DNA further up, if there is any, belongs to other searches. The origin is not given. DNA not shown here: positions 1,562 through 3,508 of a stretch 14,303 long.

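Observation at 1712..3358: EptA/MCR-family phosphoethanolamine transferase parked directly behind the PDH operon with no adjacent pmrAB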

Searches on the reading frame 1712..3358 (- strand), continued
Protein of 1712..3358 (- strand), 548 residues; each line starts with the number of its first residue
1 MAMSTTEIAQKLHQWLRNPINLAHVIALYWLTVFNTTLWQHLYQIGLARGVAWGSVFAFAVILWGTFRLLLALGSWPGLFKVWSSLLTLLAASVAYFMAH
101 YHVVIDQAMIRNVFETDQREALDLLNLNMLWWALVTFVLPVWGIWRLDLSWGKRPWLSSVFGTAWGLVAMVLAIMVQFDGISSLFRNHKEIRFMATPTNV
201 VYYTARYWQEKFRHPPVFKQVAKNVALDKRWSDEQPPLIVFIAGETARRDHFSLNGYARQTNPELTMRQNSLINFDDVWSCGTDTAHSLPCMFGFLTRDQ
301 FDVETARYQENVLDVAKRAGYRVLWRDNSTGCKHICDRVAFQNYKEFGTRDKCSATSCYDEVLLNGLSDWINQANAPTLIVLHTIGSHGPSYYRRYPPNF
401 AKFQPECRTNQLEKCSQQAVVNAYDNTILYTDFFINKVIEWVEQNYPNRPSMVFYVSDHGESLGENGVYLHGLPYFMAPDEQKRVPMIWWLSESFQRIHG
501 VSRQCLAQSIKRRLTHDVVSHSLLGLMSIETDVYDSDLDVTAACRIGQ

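Call 9: search_solved_structures(query=window:1712-3358:-, show_alignments=2)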
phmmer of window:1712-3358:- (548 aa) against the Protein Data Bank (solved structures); distinct sequences matched with E-value up to 0.001: 18.
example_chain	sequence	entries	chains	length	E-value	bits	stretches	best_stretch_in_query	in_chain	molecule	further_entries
5fgn_A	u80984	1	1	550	1.2e-105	357.8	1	26-545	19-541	lipooligosaccharide phosphoethanolamine transferase A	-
9nww_B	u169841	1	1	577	6.4e-101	342.2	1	18-532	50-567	Probable phosphatidylethanolamine transferase Mcr-1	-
4kav_A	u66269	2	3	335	2.5e-91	310.6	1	237-545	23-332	YhbX/YhjW/YijP/YjdB family protein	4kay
5mx9_A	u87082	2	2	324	1.7e-84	288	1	222-527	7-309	Phosphatidylethanolamine transferase Mcr-2 | Putative integral membrane protein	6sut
6a7w_A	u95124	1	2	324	2e-84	287.7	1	223-527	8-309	Putative integral membrane protein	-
5zjv_A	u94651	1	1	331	7.9e-83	282.5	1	234-533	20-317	Probable phosphatidylethanolamine transferase Mcr-1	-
5k4p_A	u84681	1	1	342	7.9e-83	282.5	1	232-532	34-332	Probable phosphatidylethanolamine transferase Mcr-1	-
5ylc_A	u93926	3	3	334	8.1e-83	282.4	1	234-533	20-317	Probable phosphatidylethanolamine transferase Mcr-1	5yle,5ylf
5lrm_A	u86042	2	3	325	8.5e-83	282.4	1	234-532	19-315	phosphatidylethanolamine transferase Mcr-1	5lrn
6li5_A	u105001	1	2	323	9.1e-83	282.3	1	234-532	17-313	Probable phosphatidylethanolamine transferase Mcr-1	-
5grr_A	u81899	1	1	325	9.2e-83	282.3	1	234-532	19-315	Probable phosphatidylethanolamine transferase Mcr-1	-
6li4_A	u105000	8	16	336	1e-82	282.1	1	234-532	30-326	Probable phosphatidylethanolamine transferase Mcr-1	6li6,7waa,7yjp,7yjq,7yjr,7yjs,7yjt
5gov_B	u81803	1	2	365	1e-82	282.1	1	232-532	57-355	Probable phosphatidylethanolamine transferase Mcr-1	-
6bne_A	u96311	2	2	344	1.9e-74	254.8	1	224-533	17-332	Phosphoethanolamine transferase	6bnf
6bnc_A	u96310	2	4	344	9.6e-74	252.5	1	224-533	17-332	Phosphoethanolamine transferase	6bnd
4tn0_A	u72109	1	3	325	1.5e-73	251.9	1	230-540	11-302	UPF0141 protein yjdB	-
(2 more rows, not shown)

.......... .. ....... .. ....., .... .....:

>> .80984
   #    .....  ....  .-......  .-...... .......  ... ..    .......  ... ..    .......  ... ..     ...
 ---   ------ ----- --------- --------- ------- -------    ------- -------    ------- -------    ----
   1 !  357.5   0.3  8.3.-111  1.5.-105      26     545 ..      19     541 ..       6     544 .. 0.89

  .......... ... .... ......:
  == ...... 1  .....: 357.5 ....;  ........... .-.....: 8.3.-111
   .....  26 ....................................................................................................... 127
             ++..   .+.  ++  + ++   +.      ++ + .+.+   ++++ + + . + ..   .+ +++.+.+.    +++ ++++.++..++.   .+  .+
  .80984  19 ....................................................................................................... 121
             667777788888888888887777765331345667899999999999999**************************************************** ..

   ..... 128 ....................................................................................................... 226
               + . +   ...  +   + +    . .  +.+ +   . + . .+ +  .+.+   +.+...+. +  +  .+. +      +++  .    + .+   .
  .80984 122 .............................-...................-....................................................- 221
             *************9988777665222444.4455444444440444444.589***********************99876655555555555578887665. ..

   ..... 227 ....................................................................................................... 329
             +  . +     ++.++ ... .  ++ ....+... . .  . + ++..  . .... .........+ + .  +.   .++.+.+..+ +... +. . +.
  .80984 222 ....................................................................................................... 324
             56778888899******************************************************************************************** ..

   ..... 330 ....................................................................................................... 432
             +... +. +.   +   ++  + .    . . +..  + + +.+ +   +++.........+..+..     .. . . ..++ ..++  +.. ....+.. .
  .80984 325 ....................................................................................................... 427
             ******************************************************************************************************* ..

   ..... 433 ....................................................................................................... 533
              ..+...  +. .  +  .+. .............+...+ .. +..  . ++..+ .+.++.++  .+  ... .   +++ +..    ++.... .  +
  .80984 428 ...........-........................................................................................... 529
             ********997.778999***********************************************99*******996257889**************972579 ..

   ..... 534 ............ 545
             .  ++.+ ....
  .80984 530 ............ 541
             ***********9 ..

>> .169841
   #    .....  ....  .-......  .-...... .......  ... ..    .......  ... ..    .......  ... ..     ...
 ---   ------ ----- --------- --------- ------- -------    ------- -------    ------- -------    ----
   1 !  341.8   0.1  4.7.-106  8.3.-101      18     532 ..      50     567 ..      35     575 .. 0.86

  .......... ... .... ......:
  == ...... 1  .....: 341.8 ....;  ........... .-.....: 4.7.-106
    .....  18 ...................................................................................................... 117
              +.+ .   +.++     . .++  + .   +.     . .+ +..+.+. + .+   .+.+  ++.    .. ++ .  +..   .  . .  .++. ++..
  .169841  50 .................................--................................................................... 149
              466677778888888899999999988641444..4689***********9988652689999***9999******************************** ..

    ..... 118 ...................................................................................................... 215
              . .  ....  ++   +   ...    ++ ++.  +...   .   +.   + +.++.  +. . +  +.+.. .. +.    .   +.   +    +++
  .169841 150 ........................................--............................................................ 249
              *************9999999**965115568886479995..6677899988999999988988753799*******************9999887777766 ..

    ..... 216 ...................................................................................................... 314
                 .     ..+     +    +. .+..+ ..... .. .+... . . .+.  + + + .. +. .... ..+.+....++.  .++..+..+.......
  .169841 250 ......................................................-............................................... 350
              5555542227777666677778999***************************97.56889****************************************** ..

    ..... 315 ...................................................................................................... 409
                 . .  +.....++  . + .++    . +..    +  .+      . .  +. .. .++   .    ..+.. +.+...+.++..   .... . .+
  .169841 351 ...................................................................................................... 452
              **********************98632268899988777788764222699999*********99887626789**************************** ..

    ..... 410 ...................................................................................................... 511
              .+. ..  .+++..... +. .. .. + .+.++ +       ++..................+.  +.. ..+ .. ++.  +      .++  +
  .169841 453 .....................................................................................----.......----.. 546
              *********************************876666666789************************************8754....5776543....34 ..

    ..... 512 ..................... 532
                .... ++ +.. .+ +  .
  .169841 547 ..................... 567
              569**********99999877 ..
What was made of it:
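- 1712..3358 (-): ept: 548-aa phosphoethanolamine--lipid A transferase (alternative ATG at 3352 gives 546 aa). Five N-terminal hydrophobic helices (about residues 22-186) plus a periplasmic sulfatase-fold domain (237-528). PDB 5fgn E=1e-105 (call 9).
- The C. jejuni EptC catalytic domain is also a good match (4tn0, E=1.5e-73, call 9).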

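Call 10: find_encoding_contigs(protein=P0002, flank=10000, max_places=4)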
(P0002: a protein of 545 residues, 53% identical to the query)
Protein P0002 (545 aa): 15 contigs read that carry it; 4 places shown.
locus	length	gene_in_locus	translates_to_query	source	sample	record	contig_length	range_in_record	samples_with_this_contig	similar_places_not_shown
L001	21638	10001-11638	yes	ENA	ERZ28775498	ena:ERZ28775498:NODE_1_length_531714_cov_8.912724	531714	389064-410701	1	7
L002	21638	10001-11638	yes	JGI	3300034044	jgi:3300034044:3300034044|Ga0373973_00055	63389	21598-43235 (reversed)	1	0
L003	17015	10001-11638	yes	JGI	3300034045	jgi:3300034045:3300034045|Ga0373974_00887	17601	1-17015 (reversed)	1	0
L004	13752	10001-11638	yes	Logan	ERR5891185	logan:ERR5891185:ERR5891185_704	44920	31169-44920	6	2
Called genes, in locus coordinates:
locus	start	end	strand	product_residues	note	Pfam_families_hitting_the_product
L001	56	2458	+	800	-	PF07793:DUF1631, PF26671:DUF1631_2nd, PF26672:DUF1631_3rd, PF26670:DUF1631_C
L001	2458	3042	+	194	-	PF01510:Amidase_2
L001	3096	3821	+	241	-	-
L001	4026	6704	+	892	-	PF28598:PDH_E1_N, PF00456:Transketolase_N, PF17831:PDH_E1_M, PF02780:Transketolase_C (faint), PF22613:Transketolase_C_1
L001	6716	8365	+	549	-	PF00364:Biotin_lipoyl, PF01597:GCV_H (faint), PF25917:BSH_RND (faint), PF25973:BSH_CzcB (faint), PF25984:BSH_YknX (faint), PF00364:Biotin_lipoyl, PF02817:E3_binding, PF00198:2-oxoacid_dh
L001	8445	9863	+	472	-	PF00890:FAD_binding_2 (faint), PF01134:GIDA (weak), PF07992:Pyr_redox_2, PF12831:FAD_oxidored, PF13450:NAD_binding_8 (faint), PF13738:Pyr_redox_3 (faint), PF00070:Pyr_redox, PF02852:Pyr_redox_dim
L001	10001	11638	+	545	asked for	PF08019:EptA_B_N, PF00884:Sulfatase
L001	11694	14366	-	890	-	PF00330:Aconitase, PF00694:Aconitase_C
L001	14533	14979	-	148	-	PF09500:YiiD_C, PF14539:DUF4442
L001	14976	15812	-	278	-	PF01435:Peptidase_M48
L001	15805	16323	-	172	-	PF08239:SH3_3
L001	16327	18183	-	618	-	PF05226:CHASE2, PF00211:Guanylate_cyc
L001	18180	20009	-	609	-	PF01590:GAF, PF13185:GAF_2, PF13492:GAF_3 (weak), PF01966:HD (faint), PF13487:HD_5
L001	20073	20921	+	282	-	PF02567:PhzC-PhzF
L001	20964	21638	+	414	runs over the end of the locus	PF03453:MoeA_N, PF00994:MoCF_biosynth, PF03454:MoeA_C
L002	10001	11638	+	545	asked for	PF08019:EptA_B_N, PF00884:Sulfatase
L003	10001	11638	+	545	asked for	PF08019:EptA_B_N, PF00884:Sulfatase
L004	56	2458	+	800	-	PF07793:DUF1631, PF26671:DUF1631_2nd, PF26672:DUF1631_3rd, PF26670:DUF1631_C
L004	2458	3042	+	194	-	PF01510:Amidase_2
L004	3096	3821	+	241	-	-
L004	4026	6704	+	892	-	PF28598:PDH_E1_N, PF00456:Transketolase_N, PF17831:PDH_E1_M, PF02780:Transketolase_C (faint), PF22613:Transketolase_C_1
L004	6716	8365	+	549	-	PF00364:Biotin_lipoyl, PF01597:GCV_H (faint), PF25917:BSH_RND (faint), PF25973:BSH_CzcB (faint), PF25984:BSH_YknX (faint), PF00364:Biotin_lipoyl, PF02817:E3_binding, PF00198:2-oxoacid_dh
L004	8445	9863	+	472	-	PF00890:FAD_binding_2 (faint), PF01134:GIDA (weak), PF07992:Pyr_redox_2, PF12831:FAD_oxidored, PF13450:NAD_binding_8 (faint), PF13738:Pyr_redox_3 (faint), PF00070:Pyr_redox, PF02852:Pyr_redox_dim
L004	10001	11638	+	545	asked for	PF08019:EptA_B_N, PF00884:Sulfatase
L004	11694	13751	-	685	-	?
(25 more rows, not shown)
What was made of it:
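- The same DUF1631-ampD-ampE-aceE-aceF-lpd-ept order occurs in L001-L004 (call 10).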

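Call 11: find_encoding_contigs(protein=P0001, flank=10000, max_places=4)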
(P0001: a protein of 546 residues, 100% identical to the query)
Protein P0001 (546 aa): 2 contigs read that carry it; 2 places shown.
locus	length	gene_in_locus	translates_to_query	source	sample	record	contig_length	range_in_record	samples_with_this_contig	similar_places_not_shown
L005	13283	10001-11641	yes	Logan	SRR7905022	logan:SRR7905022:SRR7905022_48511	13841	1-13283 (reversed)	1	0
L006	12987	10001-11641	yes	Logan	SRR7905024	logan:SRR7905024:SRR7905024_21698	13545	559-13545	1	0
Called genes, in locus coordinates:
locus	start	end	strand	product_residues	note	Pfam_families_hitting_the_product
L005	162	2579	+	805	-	PF07793:DUF1631, PF26671:DUF1631_2nd, PF26672:DUF1631_3rd, PF26670:DUF1631_C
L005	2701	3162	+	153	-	PF01510:Amidase_2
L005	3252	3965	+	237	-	-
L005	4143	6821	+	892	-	PF28598:PDH_E1_N, PF00456:Transketolase_N, PF17831:PDH_E1_M, PF22613:Transketolase_C_1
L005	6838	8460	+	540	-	PF00364:Biotin_lipoyl, PF01597:GCV_H (faint), PF25917:BSH_RND (faint), PF25919:BSH_CusB (faint), PF25973:BSH_CzcB (faint), PF00364:Biotin_lipoyl, PF02817:E3_binding, PF00198:2-oxoacid_dh, +1 more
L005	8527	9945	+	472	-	PF01134:GIDA (weak), PF07992:Pyr_redox_2, PF12831:FAD_oxidored, PF13450:NAD_binding_8 (faint), PF13738:Pyr_redox_3 (weak), PF00070:Pyr_redox, PF02852:Pyr_redox_dim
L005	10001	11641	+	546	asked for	PF08019:EptA_B_N, PF00884:Sulfatase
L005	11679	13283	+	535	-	?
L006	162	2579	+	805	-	PF07793:DUF1631, PF26671:DUF1631_2nd, PF26672:DUF1631_3rd, PF26670:DUF1631_C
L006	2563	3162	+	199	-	PF01510:Amidase_2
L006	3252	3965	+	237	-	-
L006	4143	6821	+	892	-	PF28598:PDH_E1_N, PF00456:Transketolase_N, PF17831:PDH_E1_M, PF22613:Transketolase_C_1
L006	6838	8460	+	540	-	PF00364:Biotin_lipoyl, PF01597:GCV_H (faint), PF25917:BSH_RND (faint), PF25919:BSH_CusB (faint), PF25973:BSH_CzcB (faint), PF00364:Biotin_lipoyl, PF02817:E3_binding, PF00198:2-oxoacid_dh, +1 more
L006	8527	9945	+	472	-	PF01134:GIDA (weak), PF07992:Pyr_redox_2, PF12831:FAD_oxidored, PF13450:NAD_binding_8 (faint), PF13738:Pyr_redox_3 (weak), PF00070:Pyr_redox, PF02852:Pyr_redox_dim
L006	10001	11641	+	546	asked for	PF08019:EptA_B_N, PF00884:Sulfatase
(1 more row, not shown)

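Call 13: find_related_loci(query=A1, collection=genome_contigs, flank=10000)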
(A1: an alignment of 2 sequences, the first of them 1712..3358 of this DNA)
Query A1 (548 aa) in genome_contigs; peptide patterns used: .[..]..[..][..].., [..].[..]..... (x = any residue, [..] = any of these).
81 stretches matched a pattern; 11 encode a relative of the query (tblastn E <= 1e-3); 11 distinct loci.
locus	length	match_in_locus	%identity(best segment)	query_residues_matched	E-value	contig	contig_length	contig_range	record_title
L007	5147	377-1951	38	22-546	1e-125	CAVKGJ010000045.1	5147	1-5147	Oscillospiraceae bacterium isolate G02637-L1_cleanbin_000004 genome assembly, contig: Spades_G02637-L1_contig_6311, whol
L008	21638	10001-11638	38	4-545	8e-122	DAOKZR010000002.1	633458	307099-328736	MAG TPA_asm: Hyphomicrobium sp. isolate AMR_MDS_0055 NODE_5_length_633458_cov_16.454979, whole genome shotgun sequence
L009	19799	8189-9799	39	17-548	2e-117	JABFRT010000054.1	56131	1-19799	MAG: Hyphomicrobium sp. isolate P-RSF-NP-07 c_000000000181, whole genome shotgun sequence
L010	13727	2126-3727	39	17-545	5e-114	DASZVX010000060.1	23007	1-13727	MAG TPA_asm: Hyphomicrobium sp. isolate SMAG_U6142 k141_461299, whole genome shotgun sequence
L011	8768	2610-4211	39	17-545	5e-114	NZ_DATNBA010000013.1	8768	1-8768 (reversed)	MAG: Hyphomicrobium sp. isolate SMAG_U11176 k141_3626432, whole genome shotgun sequence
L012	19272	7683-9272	40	19-545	1e-131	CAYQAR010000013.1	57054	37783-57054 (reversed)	MAG TPA_asm: uncultured Chromatiaceae bacterium isolate binchicken_co245_125 genome assembly, contig: NODE_362_length_57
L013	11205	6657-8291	36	3-544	1e-108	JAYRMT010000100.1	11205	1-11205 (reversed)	MAG: Fluviicoccus sp. isolate XM2_XAASGE2bin.9 NODE_3020_length_11205_cov_4.518054, whole genome shotgun sequence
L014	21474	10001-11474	44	58-545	4e-102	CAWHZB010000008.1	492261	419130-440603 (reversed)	MAG: uncultured Alphaproteobacteria bacterium isolate MFD02242.bin.1.17 genome assembly, contig: contig_2639, whole geno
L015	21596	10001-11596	38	17-545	6e-118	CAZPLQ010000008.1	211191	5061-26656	MAG TPA_asm: uncultured Hyphomicrobium sp. isolate binchicken_co242_102 genome assembly, contig: NODE_202_length_211191_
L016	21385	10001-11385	42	90-545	6e-50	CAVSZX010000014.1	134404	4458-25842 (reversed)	MAG: uncultured Alphaproteobacteria bacterium isolate MFD04651.bin.2.8 genome assembly, contig: contig_31414, whole geno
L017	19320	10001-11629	40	11-544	7e-114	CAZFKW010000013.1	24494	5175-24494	MAG TPA_asm: uncultured Ramlibacter sp. isolate binchicken_co179_99 genome assembly, contig: NODE_4554_length_24494_cov_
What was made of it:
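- Tried and rejected: genome_contigs scan with the window+P0002 alignment (call 13).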
